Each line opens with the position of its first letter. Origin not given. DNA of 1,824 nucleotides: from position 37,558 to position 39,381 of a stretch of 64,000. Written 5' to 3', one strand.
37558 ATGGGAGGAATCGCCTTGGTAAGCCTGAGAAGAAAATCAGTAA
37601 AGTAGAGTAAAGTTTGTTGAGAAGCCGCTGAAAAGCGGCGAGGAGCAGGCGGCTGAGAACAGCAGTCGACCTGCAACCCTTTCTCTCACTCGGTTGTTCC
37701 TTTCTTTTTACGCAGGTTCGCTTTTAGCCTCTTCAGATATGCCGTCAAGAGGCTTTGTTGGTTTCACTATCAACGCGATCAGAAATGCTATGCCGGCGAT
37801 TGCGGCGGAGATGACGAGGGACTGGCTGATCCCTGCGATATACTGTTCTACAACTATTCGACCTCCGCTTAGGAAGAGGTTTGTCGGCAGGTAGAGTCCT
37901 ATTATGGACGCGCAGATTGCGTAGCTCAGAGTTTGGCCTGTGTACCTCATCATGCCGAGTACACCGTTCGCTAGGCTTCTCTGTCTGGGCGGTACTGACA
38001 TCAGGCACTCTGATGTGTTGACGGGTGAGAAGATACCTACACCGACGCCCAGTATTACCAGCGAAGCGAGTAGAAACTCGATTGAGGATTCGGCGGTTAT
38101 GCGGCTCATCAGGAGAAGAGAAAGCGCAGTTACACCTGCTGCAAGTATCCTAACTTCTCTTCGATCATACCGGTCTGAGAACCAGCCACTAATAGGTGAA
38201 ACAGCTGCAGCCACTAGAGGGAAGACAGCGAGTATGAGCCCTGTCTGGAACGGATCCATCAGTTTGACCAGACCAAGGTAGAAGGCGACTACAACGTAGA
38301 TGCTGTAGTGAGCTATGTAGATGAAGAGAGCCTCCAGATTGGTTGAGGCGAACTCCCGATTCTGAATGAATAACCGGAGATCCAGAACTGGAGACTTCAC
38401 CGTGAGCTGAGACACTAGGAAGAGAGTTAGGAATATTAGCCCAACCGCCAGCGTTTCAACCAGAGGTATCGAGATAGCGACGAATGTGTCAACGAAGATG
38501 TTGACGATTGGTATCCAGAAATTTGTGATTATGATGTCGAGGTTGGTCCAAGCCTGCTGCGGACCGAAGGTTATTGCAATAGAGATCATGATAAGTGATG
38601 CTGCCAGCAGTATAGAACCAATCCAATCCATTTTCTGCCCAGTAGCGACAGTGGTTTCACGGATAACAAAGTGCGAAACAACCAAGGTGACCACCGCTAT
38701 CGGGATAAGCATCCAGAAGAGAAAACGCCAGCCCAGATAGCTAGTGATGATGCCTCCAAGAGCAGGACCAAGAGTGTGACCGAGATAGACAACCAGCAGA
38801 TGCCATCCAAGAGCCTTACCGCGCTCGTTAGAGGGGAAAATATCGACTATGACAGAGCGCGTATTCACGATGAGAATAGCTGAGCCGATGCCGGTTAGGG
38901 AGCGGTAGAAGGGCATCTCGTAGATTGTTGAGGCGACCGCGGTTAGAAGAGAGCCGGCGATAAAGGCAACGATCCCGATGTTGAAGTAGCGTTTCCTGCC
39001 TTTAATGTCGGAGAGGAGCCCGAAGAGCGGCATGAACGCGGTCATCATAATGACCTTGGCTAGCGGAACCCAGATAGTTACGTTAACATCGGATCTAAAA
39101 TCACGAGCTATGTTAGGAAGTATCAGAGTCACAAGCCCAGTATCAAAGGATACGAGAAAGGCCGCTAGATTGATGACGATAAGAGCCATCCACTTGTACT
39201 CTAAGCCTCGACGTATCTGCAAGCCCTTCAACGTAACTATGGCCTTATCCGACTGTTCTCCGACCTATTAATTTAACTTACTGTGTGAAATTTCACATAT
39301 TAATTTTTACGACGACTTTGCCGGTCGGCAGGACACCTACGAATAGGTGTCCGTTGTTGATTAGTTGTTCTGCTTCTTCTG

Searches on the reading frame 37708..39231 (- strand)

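Call 61: search_protein_families(library=pfam, proteins=[window:37708-39231:-], max_evalue=0.00001)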
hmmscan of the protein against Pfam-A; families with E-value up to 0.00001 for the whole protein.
window:37708-39231:- (507 aa): 2 families
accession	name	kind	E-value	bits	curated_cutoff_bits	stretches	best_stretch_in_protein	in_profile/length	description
PF07690.21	MFS_1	-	5.8e-47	160.7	33.4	2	22-261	3-250/347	Major Facilitator Superfamily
PF00083.30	Sugar_tr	-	1.4e-15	57.6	22.3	2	20-189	5-191/452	Sugar (and other) transporter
